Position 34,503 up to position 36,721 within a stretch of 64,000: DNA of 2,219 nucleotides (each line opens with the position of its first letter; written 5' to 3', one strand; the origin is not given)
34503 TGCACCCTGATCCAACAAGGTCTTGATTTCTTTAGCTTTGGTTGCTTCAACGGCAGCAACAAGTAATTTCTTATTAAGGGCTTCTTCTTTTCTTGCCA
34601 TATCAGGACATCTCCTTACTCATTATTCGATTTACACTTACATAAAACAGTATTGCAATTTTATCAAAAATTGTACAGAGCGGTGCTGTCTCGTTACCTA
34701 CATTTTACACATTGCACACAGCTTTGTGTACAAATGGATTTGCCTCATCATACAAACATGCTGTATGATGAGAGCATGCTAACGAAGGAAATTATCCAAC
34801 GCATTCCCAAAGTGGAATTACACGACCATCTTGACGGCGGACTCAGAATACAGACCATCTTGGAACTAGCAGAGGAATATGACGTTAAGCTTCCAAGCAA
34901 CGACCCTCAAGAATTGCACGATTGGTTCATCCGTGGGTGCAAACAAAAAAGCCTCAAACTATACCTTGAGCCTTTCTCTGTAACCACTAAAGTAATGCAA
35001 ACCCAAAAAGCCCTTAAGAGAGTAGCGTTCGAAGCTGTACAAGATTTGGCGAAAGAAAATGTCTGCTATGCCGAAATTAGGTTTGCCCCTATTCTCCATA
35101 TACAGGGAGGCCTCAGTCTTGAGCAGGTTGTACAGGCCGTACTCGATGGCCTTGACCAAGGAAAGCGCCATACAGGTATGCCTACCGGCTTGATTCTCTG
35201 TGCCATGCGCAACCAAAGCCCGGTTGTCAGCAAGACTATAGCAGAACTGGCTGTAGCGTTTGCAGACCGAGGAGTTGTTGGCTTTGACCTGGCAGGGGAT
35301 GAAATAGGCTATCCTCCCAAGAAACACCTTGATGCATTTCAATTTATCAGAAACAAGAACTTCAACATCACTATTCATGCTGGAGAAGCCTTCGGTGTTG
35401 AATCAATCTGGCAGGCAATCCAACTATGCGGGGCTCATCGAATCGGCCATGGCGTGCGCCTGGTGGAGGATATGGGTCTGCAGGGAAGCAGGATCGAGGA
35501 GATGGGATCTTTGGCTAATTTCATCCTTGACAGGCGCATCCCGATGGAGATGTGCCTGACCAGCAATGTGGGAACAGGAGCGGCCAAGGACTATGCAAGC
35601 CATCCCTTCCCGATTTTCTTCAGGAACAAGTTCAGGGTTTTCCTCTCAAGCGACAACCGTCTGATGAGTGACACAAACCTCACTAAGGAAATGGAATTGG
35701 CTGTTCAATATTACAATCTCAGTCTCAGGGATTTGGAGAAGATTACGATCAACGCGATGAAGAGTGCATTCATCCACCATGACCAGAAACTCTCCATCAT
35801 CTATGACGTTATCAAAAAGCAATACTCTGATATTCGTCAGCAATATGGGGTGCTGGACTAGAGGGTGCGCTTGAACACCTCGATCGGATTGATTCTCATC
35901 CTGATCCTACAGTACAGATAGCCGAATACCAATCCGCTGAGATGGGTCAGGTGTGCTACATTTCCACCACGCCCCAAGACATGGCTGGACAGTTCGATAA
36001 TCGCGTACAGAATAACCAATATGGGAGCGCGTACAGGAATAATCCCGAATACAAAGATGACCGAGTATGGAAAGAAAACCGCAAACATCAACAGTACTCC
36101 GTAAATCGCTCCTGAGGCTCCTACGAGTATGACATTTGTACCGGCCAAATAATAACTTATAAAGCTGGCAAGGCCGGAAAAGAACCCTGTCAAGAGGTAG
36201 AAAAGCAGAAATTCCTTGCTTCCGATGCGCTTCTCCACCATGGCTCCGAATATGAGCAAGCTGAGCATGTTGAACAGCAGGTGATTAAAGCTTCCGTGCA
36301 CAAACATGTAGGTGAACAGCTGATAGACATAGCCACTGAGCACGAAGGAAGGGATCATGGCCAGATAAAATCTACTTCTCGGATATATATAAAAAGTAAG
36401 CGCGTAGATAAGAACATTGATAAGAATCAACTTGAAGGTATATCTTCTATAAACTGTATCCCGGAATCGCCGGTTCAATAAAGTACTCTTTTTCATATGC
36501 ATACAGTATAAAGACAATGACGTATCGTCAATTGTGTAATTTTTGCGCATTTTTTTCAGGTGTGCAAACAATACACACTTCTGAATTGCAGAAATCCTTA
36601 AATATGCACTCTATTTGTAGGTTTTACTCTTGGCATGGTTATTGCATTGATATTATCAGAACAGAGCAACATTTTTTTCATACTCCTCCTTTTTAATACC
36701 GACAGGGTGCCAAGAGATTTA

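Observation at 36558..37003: Tandem pair of sigma-54-promoted, terminator-bounded small-RNA candidates with C-rich (anti-Shine-Dalgarno-like) motifs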

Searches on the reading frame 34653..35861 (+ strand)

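Call 8: search_protein_families(library=pfam, proteins=[window:34653-35861:+])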
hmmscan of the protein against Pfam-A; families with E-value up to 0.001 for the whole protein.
window:34653-35861:+ (402 aa): 2 families
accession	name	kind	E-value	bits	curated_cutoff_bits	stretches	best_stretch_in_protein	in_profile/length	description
PF00962.28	A_deaminase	-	6.8e-104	347.9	27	1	52-388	1-329/330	Adenosine deaminase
PF19326.5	AMP_deaminase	-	0.00013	21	27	1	237-383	452-586/630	AMP deaminase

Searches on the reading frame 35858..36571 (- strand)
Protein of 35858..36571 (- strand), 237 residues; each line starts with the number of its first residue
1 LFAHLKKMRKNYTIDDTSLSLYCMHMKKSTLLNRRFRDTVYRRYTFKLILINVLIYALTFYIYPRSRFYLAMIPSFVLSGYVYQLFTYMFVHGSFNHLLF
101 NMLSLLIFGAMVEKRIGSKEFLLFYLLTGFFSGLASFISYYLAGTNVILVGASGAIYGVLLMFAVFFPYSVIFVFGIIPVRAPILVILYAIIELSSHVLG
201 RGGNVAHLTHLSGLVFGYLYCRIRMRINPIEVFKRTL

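Call 8: search_protein_families(library=pfam, proteins=[window:35858-36571:-])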
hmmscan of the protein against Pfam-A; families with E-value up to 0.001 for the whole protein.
window:35858-36571:- (237 aa): 2 families
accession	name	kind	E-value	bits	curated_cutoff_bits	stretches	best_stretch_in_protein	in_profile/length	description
PF01694.28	Rhomboid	-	2.8e-32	112.3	22.6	1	80-224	2-140/143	Rhomboid domain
PF08551.15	DUF1751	-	3.5e-08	34.4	22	1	75-143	2-69/99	Eukaryotic integral membrane protein (DUF1751)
